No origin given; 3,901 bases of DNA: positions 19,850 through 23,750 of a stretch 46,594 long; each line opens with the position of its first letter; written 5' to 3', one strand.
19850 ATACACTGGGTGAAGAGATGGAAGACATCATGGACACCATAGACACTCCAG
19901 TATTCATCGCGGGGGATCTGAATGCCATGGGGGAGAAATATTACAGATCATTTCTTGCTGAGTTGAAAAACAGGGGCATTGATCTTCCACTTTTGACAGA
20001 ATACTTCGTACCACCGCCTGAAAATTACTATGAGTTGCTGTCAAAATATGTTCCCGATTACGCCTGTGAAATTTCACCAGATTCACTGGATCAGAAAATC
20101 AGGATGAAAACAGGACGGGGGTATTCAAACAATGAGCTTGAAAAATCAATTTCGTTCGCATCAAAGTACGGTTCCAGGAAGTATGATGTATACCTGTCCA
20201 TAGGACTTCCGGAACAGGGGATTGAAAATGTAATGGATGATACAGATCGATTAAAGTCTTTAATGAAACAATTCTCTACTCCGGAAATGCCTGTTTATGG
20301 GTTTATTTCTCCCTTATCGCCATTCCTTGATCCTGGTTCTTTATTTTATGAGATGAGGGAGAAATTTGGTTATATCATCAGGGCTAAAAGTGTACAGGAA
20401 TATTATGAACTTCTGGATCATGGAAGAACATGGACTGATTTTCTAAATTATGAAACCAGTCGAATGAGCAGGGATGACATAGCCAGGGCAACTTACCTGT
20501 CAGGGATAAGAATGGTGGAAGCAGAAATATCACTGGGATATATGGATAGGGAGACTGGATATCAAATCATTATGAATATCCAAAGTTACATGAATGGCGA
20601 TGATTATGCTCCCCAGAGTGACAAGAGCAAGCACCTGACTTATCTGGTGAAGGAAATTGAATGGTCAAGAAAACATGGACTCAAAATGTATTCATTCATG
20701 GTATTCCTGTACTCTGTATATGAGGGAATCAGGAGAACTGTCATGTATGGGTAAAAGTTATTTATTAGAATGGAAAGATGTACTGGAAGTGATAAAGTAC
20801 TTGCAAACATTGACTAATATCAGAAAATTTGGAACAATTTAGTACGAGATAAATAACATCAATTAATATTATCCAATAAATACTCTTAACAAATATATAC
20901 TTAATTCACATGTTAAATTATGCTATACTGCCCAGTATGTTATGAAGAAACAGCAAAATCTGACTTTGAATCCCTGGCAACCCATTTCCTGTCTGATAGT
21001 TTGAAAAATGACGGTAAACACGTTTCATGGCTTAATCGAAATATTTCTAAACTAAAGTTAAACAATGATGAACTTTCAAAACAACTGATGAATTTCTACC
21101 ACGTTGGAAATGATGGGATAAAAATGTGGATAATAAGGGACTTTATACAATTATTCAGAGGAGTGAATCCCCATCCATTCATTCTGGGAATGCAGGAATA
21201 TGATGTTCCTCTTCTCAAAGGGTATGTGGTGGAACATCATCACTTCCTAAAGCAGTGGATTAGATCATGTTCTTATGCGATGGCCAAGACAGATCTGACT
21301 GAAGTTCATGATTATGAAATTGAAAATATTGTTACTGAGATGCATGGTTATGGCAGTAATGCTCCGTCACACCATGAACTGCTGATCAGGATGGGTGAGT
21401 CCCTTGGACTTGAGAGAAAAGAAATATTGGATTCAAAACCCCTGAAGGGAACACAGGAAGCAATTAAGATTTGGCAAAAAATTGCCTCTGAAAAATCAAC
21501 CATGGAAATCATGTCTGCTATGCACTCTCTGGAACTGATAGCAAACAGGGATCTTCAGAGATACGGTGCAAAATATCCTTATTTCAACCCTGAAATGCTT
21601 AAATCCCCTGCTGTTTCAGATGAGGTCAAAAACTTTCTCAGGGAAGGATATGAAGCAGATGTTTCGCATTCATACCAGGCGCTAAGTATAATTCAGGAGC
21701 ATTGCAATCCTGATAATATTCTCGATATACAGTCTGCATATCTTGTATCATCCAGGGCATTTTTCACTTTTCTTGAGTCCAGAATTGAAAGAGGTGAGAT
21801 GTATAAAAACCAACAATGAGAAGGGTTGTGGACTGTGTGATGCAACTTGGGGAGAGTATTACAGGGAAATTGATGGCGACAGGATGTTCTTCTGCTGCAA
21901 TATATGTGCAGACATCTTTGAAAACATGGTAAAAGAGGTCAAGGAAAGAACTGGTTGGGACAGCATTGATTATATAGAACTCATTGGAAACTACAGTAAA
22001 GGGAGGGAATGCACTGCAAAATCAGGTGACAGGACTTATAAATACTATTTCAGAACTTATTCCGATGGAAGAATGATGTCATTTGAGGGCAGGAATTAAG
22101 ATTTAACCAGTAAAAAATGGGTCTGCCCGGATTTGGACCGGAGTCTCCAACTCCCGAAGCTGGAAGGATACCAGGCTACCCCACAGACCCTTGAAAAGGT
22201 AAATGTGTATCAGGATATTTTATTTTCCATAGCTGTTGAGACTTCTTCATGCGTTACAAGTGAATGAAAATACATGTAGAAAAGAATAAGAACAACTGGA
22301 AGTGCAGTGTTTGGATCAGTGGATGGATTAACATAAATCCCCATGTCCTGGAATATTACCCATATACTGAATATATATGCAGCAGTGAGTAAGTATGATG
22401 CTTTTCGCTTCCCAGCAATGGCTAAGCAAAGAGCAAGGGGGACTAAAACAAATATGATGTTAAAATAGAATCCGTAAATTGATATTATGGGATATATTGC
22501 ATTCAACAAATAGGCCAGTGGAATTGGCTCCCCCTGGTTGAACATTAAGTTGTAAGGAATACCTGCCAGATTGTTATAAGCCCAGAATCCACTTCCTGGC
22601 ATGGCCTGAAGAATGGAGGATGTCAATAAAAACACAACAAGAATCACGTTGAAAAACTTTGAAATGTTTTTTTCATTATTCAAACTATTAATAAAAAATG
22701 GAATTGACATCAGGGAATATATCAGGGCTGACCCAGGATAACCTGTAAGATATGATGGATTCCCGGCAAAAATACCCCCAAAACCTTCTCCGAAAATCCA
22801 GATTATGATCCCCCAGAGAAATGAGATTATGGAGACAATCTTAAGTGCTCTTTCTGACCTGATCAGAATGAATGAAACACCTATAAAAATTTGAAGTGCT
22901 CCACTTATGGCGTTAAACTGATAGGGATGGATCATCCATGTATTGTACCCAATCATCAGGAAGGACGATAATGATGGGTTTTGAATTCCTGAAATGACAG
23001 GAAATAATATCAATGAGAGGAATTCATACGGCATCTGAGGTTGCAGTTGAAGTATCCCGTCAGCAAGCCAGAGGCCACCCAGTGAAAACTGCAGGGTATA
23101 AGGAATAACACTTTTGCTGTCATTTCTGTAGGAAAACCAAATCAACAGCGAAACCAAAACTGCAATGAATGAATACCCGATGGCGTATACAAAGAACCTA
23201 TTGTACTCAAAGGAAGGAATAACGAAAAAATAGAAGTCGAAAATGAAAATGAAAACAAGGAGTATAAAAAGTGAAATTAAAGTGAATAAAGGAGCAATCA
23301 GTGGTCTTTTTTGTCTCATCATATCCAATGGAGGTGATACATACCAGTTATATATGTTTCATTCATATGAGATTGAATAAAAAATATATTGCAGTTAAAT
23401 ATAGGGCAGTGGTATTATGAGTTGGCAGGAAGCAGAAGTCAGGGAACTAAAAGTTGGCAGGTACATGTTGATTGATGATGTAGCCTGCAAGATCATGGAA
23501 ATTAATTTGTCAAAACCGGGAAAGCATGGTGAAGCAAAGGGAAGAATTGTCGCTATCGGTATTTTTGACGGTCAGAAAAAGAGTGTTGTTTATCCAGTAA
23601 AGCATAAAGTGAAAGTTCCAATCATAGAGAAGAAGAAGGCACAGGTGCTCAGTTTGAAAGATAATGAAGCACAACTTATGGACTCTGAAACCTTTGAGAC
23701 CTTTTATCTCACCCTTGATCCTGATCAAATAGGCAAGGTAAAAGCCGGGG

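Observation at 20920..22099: All-alpha CxxC protein translationally coupled to a TRASH/YHS metal-binding mini-protein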

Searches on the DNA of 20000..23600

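Call 74: search_rna_families(source=window, start=20000, end=23600, threshold=gathering)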
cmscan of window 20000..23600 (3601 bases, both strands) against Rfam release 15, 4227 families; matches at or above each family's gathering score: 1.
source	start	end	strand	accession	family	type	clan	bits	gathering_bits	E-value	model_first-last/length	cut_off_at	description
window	22118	22190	-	RF00005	tRNA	Gene; tRNA;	CL00001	48.4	29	1.6e-08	1-71/71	no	tRNA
